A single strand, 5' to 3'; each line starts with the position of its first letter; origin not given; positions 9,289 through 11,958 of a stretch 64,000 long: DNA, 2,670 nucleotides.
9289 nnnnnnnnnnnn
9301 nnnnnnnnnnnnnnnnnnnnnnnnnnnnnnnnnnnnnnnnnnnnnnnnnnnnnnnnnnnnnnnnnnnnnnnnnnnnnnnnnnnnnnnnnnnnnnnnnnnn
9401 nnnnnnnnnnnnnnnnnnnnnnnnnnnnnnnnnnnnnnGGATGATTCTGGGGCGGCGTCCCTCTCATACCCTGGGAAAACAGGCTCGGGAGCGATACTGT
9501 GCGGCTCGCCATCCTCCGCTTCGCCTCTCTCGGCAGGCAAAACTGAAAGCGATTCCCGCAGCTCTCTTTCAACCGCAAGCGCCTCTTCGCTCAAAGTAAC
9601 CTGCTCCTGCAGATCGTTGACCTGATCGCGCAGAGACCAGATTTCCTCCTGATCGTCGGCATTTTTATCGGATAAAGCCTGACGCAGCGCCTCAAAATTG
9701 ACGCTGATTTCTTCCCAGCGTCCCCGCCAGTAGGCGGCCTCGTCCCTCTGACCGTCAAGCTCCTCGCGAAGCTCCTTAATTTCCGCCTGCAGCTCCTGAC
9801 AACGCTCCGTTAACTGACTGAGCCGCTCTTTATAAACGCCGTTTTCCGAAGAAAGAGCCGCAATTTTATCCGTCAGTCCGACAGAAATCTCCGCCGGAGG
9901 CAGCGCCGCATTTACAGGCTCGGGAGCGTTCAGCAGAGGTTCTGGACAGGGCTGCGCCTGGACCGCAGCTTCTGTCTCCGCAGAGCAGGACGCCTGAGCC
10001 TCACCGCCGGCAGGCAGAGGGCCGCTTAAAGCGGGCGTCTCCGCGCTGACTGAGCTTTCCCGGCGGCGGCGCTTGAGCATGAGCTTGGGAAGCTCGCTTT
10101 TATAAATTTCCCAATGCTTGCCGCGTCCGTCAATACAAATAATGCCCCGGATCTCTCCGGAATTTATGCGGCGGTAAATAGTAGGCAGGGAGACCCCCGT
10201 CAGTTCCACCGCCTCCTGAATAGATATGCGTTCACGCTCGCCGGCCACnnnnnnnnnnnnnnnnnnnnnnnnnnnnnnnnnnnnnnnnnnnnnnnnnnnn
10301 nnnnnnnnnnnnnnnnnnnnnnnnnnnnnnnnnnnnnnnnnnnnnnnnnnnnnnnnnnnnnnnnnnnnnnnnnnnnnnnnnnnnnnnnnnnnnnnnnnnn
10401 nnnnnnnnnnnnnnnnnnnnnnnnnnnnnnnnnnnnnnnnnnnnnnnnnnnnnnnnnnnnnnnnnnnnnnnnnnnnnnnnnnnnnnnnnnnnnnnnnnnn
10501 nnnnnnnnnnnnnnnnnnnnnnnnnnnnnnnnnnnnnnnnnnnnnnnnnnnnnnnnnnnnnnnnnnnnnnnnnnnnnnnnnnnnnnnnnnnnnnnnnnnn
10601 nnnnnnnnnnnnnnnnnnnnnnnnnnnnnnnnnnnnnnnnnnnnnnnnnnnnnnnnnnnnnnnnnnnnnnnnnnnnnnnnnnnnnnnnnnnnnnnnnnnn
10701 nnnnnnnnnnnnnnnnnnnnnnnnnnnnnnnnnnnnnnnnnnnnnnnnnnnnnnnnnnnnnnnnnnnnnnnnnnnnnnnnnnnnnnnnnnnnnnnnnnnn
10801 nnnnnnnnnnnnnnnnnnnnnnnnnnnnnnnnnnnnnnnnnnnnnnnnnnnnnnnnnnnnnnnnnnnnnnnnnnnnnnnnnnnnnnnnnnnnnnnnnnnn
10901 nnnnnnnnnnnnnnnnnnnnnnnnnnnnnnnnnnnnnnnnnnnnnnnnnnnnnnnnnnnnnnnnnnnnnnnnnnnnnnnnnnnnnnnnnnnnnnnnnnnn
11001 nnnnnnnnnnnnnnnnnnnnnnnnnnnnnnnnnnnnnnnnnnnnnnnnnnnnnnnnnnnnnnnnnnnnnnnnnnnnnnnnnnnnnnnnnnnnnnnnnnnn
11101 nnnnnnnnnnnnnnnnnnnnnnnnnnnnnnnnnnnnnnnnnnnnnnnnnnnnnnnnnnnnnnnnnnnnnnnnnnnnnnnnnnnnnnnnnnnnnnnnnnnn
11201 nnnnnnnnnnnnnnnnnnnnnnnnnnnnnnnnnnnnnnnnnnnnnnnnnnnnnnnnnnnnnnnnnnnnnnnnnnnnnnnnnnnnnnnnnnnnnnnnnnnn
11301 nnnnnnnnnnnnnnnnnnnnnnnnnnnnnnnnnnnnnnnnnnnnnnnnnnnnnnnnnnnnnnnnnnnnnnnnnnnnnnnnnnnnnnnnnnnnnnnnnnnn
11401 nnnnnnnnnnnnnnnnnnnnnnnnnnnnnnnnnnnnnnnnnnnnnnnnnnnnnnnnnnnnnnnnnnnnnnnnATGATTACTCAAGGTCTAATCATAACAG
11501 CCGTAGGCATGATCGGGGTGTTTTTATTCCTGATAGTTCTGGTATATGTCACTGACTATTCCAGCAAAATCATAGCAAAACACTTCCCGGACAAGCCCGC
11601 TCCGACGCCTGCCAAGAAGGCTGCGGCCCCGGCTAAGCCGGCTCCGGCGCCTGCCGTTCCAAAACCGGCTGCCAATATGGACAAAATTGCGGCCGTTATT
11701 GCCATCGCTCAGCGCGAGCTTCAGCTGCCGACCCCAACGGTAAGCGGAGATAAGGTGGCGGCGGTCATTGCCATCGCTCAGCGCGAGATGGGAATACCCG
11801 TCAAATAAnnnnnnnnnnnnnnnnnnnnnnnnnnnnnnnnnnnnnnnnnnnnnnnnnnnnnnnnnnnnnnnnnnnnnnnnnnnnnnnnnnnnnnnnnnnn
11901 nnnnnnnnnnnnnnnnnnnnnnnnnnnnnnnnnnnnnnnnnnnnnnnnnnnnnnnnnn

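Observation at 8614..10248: HTH protein with a ~130-aa polyacidic EDEEYA tandem-repeat tail encoded by an 18-nt period DNA repeat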

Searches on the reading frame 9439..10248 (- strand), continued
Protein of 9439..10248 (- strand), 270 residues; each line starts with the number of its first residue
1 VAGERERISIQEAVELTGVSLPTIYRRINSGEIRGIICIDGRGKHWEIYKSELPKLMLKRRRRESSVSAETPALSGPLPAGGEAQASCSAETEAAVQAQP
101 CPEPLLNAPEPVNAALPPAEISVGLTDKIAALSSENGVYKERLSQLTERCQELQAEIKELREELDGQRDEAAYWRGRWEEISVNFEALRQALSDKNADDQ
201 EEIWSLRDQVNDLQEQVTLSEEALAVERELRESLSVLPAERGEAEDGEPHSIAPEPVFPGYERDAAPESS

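Call 37: fold_search(model_id=the predicted structure, library=pdb)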
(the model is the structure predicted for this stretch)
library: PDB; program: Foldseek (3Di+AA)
matches with E <= 10: 1014; with E <= 0.001: 0
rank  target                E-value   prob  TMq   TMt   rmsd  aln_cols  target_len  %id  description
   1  6amk_B                1.5e-02  1.00  0.18  0.73   2.6        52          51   21  Structure of Streptomyces venezuelae BldC-whiI opt complex (released 2018-03-28)
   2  6amk_A                1.5e-02  1.00  0.18  0.70   2.8        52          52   21  Structure of Streptomyces venezuelae BldC-whiI opt complex (released 2018-03-28)
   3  6ama_B                1.5e-02  1.00  0.18  0.67   2.6        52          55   19  Structure of S. coelicolor/S. venezuelae BldC-smeA-ssfA complex to 3.09 Angstrom (released 2018-03-28)
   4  6ama_Y                1.6e-02  1.00  0.18  0.66   2.6        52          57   19  Structure of S. coelicolor/S. venezuelae BldC-smeA-ssfA complex to 3.09 Angstrom (released 2018-03-28)
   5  6ama_A                1.7e-02  1.00  0.18  0.69   2.6        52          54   19  Structure of S. coelicolor/S. venezuelae BldC-smeA-ssfA complex to 3.09 Angstrom (released 2018-03-28)
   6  7xn2                  2.4e-02  1.00  0.21  0.33   2.7        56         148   21  Crystal structure of CvkR, a novel MerR-type transcriptional regulator (released 2023-03-08)
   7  5i44_A                3.1e-02  0.99  0.17  0.51   3.2        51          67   14  Structure of RacA-DNA complex; P21 form (released 2016-05-04)
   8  1r8d_A                3.3e-02  1.00  0.18  0.37   2.7        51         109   18  Crystal Structure of MtaN Bound to DNA (released 2004-08-17)
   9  4j2n_C                3.8e-02  1.00  0.18  0.70   2.2        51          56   25  Crystal Structure of mycobacteriophage Pukovnik Xis (released 2013-10-23)
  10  1r8d_B                4.4e-02  1.00  0.18  0.37   2.7        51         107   18  Crystal Structure of MtaN Bound to DNA (released 2004-08-17)
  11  6ama_P                5.0e-02  1.00  0.18  0.67   2.6        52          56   19  Structure of S. coelicolor/S. venezuelae BldC-smeA-ssfA complex to 3.09 Angstrom (released 2018-03-28)
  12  4lhf                  5.4e-02  0.95  0.17  0.45   5.5        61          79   26  Crystal structure of a DNA binding protein from phage P2 (released 2014-03-05)
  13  4j2n_A                5.8e-02  1.00  0.18  0.71   2.2        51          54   25  Crystal Structure of mycobacteriophage Pukovnik Xis (released 2013-10-23)
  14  6ama_H                6.2e-02  1.00  0.18  0.68   2.7        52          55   19  Structure of S. coelicolor/S. venezuelae BldC-smeA-ssfA complex to 3.09 Angstrom (released 2018-03-28)
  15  5d90_C                6.2e-02  0.99  0.19  0.32   2.8        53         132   21  Crystal structure of HiNmlR, a MerR family regulator lacking the sensor domain, bound to promoter DNA (released 2016-06-29)
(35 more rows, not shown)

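Call 42: search_protein_families(library=ncbifam, proteins=[P0007, P0009, P0011, P0022], max_evalue=0.1)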
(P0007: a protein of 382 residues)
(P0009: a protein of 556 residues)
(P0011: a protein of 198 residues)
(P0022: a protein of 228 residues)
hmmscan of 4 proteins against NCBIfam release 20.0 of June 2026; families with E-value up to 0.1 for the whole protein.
P0007 (382 aa): 5 families
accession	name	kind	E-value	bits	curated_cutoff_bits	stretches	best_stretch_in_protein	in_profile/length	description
TIGR01764.1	excise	domain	0.00035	20.9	28.8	1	7-35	2-30/49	excisionase family DNA-binding protein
NF038291.1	rep_pAB02_ORF2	subfamily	0.0031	17.9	85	0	6-32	2-28/172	plasmid replication DNA-binding protein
TIGR02169.1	SMC_prok_A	equivalog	0.0046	14.7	729.4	1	121-245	864-985/1165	chromosome segregation protein SMC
NF033928.1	alph_xenorhab_A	subfamily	0.016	14.5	125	1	128-205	124-200/339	alpha-xenorhabdolysin family binary toxin subunit A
NF047781.1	LB099_fam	equivalog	0.042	13.9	200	1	145-225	47-124/170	LB099 family protein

P0009 (556 aa): 4 families
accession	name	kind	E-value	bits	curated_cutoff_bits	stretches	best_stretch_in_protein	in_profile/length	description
TIGR02168.1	SMC_prok_B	equivalog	1.8e-05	22.7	567.35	1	156-347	683-867/1181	chromosome segregation protein SMC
TIGR02169.1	SMC_prok_A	equivalog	0.0021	15.8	729.4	1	158-342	791-974/1165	chromosome segregation protein SMC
TIGR01764.1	excise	domain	0.0024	18.2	28.8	1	7-34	2-29/49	excisionase family DNA-binding protein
NF002572.0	PRK02224.1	equivalog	0.056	11.7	1087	1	155-301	282-432/888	DNA double-strand break repair ATPase Rad50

P0011 (198 aa): 4 families
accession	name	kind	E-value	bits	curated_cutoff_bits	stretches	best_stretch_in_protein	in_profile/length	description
TIGR01764.1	excise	domain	0.0012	19.2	28.8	1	10-52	5-43/49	excisionase family DNA-binding protein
NF045487.1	ASRP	equivalog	0.0049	15.5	300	1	83-176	145-235/593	archaea-specific SMC-related protein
TIGR03499.1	FlhF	equivalog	0.0058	16.7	174.15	1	72-176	86-182/286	flagellar biosynthesis GTPase FlhF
TIGR04211.1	SH3_and_anchor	equivalog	0.028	14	65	1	133-176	61-104/198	TIGR04211 family SH3 domain-containing protein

P0022 (228 aa): 5 families
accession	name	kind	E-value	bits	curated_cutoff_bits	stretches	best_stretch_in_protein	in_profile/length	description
TIGR01764.1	excise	domain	1.5e-06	28.4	28.8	1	18-51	2-34/49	excisionase family DNA-binding protein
NF038291.1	rep_pAB02_ORF2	subfamily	0.0015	18.9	85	0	142-227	80-172/172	plasmid replication DNA-binding protein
NF005644.0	PRK07408.1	subfamily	0.018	14.7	261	1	17-45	221-249/258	RNA polymerase sigma factor SigF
NF007961.0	PRK10681.1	equivalog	0.045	13.1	244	1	14-40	18-44/252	DNA-binding transcriptional repressor DeoR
NF033777.1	M_group_A_cterm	equivalog_domain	0.077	12.6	400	0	166-218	61-113/218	M protein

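Call 43: search_protein_families(library=phrogs, proteins=[P0007, P0011], max_evalue=0.01)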
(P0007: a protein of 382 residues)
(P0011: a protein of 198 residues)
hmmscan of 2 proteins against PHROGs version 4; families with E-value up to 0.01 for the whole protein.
P0007 (382 aa): 2 families
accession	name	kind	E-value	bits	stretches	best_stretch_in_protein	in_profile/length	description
phrog_66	-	integration and excision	3.1e-05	24.8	1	5-75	92-159/412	excisionase and transcriptional regulator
phrog_2907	-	integration and excision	0.0042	18.5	1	4-35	4-35/117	excisionase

P0011 (198 aa): 1 family
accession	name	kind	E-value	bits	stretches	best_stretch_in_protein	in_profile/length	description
phrog_66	-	integration and excision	1.6e-06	29.1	1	7-113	94-203/412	excisionase and transcriptional regulator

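Call 60: search_dna_similar(query=window:9547-10248:-, collection=plasmids, mode=protein, max_evalue=0.001, max_rows=8)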
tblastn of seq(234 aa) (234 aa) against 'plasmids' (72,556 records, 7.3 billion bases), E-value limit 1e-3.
No match.

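Call 61: search_dna_similar(query=window:9547-10248:-, collection=phages, mode=protein, max_evalue=0.001, max_rows=8)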
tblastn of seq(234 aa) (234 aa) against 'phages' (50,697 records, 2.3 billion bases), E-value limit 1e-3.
No match.

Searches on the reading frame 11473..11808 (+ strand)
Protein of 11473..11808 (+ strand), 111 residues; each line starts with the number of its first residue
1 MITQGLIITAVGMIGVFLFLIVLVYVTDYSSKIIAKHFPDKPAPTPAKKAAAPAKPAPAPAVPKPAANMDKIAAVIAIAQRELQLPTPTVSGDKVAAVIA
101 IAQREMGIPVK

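Call 23: search_protein_families(library=pfam, proteins=[window:11473-11808:+], max_evalue=0.00001)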
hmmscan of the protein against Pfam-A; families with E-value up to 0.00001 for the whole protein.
window:11473-11808:+ (111 aa): 1 family
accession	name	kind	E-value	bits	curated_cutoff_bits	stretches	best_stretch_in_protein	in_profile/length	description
PF04277.18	OAD_gamma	-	2.5e-12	47.7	27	1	4-79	2-71/76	Oxaloacetate decarboxylase, gamma chain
